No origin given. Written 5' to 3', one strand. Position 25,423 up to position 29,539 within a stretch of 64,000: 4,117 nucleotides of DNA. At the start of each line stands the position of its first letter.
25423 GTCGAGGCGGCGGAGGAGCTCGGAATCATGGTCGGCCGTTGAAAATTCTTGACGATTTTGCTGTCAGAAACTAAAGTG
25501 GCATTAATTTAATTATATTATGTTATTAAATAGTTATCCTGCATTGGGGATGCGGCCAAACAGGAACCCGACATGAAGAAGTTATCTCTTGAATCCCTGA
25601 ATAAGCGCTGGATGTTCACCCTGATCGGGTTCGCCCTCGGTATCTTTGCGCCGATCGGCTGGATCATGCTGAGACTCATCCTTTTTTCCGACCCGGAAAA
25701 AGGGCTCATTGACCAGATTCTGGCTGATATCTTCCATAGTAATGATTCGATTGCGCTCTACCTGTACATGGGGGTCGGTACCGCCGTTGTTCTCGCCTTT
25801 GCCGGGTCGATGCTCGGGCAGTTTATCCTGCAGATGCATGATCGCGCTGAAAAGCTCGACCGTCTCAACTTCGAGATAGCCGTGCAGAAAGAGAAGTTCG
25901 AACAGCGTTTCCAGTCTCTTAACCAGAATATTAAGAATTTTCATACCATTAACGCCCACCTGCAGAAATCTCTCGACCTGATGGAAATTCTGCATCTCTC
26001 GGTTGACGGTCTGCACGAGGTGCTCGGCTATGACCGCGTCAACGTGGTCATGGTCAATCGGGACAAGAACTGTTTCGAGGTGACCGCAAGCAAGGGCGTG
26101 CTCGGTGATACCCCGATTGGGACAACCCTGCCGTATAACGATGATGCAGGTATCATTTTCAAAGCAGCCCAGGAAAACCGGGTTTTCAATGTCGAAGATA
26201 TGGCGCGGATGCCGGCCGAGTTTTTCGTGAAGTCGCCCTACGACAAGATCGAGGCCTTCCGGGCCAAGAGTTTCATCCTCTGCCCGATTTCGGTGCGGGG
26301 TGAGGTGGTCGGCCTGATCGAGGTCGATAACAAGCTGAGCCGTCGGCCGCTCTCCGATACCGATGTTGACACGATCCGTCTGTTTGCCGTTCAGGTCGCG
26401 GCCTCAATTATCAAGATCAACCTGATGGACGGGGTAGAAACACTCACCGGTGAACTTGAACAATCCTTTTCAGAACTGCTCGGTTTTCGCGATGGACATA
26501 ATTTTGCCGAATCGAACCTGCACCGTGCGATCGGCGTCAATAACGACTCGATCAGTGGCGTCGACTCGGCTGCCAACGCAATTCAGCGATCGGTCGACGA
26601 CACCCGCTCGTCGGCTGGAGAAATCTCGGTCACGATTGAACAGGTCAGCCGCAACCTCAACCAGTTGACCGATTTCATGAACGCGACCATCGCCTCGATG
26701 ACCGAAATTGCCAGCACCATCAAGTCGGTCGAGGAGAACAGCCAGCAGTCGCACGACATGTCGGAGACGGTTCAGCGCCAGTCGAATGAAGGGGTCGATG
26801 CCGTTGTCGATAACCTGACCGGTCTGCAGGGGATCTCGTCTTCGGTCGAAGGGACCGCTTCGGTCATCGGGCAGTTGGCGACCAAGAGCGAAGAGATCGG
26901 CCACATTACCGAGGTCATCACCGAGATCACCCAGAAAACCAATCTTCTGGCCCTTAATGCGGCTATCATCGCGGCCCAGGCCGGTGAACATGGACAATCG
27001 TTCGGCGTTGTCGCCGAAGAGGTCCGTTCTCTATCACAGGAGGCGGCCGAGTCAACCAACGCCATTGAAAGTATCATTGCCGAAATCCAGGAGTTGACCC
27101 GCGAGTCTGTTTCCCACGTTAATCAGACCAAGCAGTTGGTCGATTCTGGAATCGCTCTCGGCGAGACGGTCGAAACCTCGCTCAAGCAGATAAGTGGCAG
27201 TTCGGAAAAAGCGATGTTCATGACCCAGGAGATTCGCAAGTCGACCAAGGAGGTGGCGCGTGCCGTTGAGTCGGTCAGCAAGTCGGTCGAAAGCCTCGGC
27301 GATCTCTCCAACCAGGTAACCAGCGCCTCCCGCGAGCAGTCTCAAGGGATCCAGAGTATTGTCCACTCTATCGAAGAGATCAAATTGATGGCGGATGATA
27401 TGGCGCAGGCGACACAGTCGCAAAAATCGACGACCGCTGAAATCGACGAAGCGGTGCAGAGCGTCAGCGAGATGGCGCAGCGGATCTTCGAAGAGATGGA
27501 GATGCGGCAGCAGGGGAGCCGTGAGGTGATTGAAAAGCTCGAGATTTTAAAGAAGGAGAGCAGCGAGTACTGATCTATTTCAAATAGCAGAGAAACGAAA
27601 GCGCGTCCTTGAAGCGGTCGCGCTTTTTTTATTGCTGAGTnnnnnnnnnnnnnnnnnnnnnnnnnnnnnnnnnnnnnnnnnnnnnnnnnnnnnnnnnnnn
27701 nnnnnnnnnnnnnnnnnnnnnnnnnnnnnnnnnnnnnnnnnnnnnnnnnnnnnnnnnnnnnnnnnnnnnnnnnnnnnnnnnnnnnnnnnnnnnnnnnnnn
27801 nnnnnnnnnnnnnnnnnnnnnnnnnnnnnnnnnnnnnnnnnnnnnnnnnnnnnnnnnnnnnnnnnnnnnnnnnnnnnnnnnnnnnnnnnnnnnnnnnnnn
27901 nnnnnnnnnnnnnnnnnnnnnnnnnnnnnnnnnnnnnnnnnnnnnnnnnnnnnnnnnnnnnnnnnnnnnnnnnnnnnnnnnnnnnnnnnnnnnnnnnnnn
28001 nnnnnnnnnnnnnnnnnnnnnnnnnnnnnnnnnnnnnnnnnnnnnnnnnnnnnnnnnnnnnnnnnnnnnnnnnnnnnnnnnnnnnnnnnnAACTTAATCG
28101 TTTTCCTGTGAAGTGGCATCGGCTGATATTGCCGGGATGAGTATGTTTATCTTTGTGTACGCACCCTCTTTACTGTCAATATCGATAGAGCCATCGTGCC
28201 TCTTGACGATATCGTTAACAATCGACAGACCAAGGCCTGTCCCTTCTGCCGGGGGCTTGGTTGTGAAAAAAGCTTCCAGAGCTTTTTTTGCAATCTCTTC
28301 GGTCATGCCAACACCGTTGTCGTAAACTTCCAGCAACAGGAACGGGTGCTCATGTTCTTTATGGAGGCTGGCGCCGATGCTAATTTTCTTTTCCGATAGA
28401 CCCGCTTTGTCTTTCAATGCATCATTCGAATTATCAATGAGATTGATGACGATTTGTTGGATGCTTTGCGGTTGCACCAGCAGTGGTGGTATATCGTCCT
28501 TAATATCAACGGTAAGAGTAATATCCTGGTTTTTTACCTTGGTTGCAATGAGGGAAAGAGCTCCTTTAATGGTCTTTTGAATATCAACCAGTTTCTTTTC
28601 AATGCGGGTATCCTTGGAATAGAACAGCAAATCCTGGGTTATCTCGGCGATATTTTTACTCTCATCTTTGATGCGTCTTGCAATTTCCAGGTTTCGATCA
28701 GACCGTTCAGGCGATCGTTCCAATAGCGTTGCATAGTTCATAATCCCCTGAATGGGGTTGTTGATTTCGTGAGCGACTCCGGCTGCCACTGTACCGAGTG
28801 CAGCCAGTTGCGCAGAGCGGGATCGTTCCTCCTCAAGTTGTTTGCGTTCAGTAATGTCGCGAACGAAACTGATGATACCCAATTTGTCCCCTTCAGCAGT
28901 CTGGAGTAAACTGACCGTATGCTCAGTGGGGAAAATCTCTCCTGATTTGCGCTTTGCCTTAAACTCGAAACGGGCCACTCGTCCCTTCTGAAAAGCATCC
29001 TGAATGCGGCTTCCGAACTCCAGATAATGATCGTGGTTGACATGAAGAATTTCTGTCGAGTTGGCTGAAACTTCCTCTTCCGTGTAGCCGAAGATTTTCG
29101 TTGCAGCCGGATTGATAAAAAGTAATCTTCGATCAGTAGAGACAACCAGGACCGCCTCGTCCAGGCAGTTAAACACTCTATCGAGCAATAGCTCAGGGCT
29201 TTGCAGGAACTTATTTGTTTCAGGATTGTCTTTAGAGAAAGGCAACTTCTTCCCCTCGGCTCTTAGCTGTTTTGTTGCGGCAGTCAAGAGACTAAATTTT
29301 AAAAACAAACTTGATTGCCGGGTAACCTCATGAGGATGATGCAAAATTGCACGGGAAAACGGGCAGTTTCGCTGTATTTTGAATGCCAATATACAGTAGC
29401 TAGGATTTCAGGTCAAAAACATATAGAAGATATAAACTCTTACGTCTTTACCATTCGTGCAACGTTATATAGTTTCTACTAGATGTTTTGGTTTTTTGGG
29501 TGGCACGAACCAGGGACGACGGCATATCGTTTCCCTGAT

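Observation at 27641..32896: Two paralogous PAS-kinase / stand-alone receiver pairs whose receivers carry a conserved four-Cys insert, flanking the seleno-peroxiredoxin operon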

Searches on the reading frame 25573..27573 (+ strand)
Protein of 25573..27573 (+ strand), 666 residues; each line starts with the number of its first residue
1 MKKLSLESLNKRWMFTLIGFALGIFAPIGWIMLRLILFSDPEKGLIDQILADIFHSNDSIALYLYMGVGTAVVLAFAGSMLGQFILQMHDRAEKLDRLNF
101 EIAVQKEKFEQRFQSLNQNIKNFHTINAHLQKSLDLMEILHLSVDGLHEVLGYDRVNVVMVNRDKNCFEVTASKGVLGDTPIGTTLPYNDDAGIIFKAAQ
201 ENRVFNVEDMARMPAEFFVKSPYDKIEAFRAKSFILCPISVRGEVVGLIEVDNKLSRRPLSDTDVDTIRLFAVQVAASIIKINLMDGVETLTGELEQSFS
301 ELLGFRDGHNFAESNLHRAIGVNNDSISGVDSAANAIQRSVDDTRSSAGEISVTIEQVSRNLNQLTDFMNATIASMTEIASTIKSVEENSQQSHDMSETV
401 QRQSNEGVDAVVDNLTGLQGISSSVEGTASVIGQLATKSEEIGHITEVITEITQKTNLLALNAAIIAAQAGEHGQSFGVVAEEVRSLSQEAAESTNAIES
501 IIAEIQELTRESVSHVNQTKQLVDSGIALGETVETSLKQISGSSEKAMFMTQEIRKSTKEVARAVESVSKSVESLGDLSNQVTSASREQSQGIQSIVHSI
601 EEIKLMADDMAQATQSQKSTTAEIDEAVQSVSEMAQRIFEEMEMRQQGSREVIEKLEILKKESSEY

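Call 6: search_protein_families(library=pfam, proteins=[window:25573-27573:+], max_evalue=0.01)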
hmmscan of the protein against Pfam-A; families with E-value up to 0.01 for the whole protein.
window:25573-27573:+ (666 aa): 5 families
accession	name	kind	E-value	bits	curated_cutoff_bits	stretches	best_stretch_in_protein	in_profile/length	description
PF00015.26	MCPsignal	-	4.4e-38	131.3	34.6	1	425-576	18-169/172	Methyl-accepting chemotaxis protein (MCP) signalling domain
PF01590.32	GAF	-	4.1e-13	50.4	22.4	1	135-279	1-133/133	GAF domain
PF13185.12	GAF_2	-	2.9e-06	28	28.6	1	134-278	2-134/136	GAF domain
PF07889.17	DUF1664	-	6.2e-05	23.5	34.6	0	559-642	37-117/124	Protein of unknown function (DUF1664)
PF13492.12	GAF_3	-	0.00054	20.8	27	1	137-279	3-127/129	GAF domain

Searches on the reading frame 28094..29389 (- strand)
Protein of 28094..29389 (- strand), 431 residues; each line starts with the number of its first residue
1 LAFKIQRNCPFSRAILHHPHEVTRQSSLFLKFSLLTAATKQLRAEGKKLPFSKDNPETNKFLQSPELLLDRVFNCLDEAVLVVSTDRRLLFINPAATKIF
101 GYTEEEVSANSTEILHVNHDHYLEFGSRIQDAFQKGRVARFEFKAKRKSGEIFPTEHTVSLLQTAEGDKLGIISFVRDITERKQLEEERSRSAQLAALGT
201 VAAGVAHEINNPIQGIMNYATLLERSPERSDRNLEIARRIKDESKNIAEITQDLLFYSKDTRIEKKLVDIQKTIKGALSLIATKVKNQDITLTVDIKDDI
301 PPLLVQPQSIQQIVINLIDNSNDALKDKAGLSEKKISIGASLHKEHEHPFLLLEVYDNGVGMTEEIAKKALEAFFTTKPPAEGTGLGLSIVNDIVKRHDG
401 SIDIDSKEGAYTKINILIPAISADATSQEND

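Call 6: search_protein_families(library=pfam, proteins=[window:28094-29389:-], max_evalue=0.01)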
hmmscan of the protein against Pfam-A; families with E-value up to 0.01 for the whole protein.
window:28094-29389:- (431 aa): 10 families
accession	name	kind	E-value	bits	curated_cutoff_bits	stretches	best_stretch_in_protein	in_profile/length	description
PF02518.31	HATPase_c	-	2.3e-19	70.3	26.4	1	307-419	3-108/111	Histidine kinase-, DNA gyrase B-, and HSP90-like ATPase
PF13426.13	PAS_9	-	2.1e-15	57.3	27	1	78-181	2-103/103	PAS domain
PF00512.31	HisKA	-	2.1e-12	47.4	26.9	1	198-259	2-62/66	His Kinase A (phospho-acceptor) domain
PF00989.32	PAS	-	5.7e-12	46.1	22.6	1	69-179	3-113/113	PAS fold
PF08448.16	PAS_4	-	6.1e-11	43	23.1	1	76-184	4-110/110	PAS fold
PF08447.18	PAS_3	-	8.3e-07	29.6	25.6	1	90-175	2-88/89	PAS fold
PF12860.13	PAS_7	-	1.4e-06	28.9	27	1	74-186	2-114/115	PAS fold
PF14501.12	HATPase_c_5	-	1.6e-06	28.4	22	1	307-418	3-101/102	GHKL domain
PF13188.13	PAS_8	-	2.1e-06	27.9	21.8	1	69-119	3-54/65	PAS domain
PF13589.12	HATPase_c_3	-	0.0084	16.6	25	0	310-378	3-61/137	Histidine kinase-, DNA gyrase B-, and HSP90-like ATPase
